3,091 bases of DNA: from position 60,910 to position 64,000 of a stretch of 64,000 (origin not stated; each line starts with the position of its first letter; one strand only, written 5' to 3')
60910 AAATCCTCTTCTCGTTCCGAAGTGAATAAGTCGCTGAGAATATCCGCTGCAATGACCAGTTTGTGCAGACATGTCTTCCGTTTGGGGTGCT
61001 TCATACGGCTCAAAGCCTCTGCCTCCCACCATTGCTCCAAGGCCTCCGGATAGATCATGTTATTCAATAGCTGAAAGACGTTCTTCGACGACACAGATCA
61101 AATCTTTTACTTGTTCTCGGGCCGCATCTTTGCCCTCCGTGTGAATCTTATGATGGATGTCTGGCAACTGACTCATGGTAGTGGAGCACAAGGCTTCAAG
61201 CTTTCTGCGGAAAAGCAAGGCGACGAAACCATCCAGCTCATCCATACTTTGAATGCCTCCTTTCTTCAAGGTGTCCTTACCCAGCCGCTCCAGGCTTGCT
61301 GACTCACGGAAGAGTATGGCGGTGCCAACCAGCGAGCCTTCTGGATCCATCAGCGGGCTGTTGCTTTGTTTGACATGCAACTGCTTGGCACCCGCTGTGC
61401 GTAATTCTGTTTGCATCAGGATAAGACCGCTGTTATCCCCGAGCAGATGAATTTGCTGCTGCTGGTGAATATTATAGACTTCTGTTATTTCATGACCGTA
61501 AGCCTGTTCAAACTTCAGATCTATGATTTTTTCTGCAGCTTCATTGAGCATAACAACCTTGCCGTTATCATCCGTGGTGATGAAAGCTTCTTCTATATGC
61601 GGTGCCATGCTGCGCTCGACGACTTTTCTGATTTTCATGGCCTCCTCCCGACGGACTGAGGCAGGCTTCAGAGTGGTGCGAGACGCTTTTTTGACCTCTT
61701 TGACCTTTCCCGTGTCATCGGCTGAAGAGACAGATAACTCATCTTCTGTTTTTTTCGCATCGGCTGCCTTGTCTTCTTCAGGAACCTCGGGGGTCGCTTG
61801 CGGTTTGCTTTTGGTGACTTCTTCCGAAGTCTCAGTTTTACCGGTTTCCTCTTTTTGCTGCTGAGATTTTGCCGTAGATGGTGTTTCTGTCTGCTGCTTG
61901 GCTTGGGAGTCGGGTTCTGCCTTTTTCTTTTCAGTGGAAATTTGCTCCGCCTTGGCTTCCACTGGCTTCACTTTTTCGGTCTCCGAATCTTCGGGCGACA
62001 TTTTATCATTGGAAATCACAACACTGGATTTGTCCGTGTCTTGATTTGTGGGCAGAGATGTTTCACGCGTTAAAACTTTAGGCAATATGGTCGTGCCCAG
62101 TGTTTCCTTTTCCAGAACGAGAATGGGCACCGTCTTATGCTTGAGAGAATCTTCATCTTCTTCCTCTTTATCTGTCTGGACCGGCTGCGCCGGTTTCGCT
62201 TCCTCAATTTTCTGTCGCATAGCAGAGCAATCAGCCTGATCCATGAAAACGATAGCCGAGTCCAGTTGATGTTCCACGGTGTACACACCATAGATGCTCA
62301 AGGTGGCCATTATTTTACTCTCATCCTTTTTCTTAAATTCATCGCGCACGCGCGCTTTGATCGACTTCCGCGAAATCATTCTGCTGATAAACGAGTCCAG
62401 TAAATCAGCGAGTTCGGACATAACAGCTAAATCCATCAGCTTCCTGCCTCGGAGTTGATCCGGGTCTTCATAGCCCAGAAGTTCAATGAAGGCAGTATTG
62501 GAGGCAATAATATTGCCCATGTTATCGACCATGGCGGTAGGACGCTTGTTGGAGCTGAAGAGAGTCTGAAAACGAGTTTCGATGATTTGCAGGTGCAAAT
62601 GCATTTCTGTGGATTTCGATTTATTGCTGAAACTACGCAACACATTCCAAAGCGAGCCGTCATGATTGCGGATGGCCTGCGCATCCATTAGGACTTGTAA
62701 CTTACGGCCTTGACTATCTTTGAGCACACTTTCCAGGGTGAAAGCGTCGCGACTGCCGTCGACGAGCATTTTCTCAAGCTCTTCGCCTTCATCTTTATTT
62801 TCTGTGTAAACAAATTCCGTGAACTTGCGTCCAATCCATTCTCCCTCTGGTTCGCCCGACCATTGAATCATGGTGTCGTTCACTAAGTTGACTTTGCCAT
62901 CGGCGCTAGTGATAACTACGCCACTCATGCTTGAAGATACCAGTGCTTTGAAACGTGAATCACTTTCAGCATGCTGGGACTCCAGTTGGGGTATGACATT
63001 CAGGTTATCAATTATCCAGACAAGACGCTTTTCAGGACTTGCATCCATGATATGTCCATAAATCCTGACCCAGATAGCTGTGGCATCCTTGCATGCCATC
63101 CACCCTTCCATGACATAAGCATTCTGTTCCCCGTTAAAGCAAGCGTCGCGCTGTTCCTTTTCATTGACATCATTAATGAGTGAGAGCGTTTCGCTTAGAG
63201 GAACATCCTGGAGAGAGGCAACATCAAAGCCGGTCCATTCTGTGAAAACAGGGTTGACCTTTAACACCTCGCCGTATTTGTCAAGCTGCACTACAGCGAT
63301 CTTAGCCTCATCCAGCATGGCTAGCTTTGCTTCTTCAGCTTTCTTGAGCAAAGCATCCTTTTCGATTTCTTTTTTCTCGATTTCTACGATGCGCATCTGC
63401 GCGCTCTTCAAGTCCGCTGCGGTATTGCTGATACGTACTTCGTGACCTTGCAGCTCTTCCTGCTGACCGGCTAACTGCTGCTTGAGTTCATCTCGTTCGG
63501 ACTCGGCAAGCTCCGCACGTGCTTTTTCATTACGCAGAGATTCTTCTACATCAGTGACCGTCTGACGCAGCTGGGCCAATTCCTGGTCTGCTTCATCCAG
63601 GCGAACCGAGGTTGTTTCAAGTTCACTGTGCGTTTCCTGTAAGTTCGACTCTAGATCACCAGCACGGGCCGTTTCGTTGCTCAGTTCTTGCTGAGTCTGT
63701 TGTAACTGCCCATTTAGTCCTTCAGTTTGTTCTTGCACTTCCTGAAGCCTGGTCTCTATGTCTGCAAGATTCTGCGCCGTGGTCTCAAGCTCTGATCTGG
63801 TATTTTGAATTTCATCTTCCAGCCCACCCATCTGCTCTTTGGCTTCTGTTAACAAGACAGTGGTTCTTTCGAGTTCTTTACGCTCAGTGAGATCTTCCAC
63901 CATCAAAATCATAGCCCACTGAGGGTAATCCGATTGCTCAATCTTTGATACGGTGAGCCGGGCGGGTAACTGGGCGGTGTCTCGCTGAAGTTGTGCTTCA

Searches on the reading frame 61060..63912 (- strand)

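Call 9: search_protein_families(library=pfam, proteins=[window:61060-63912:-], max_evalue=0.001)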
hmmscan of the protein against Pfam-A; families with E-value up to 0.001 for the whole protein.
window:61060-63912:- (950 aa): 6 families
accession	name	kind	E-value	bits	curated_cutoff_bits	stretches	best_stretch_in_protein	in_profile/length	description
PF00989.32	PAS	-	1.2e-27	96.6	22.6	3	320-420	2-102/113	PAS fold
PF13426.13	PAS_9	-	6e-27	94.4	27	2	331-423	3-93/103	PAS domain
PF08448.16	PAS_4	-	1.8e-19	70.5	23.1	1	326-419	2-93/110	PAS fold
PF13188.13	PAS_8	-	6.9e-16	58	21.8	0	447-492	2-43/65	PAS domain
PF24820.1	Diguanyl_cycl_sensor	-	8.8e-10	38.9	28.1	0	772-860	4-92/109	Diguanylate cyclase-like sensor domain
PF12860.13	PAS_7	-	0.0002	21.9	27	0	460-485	9-34/115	PAS fold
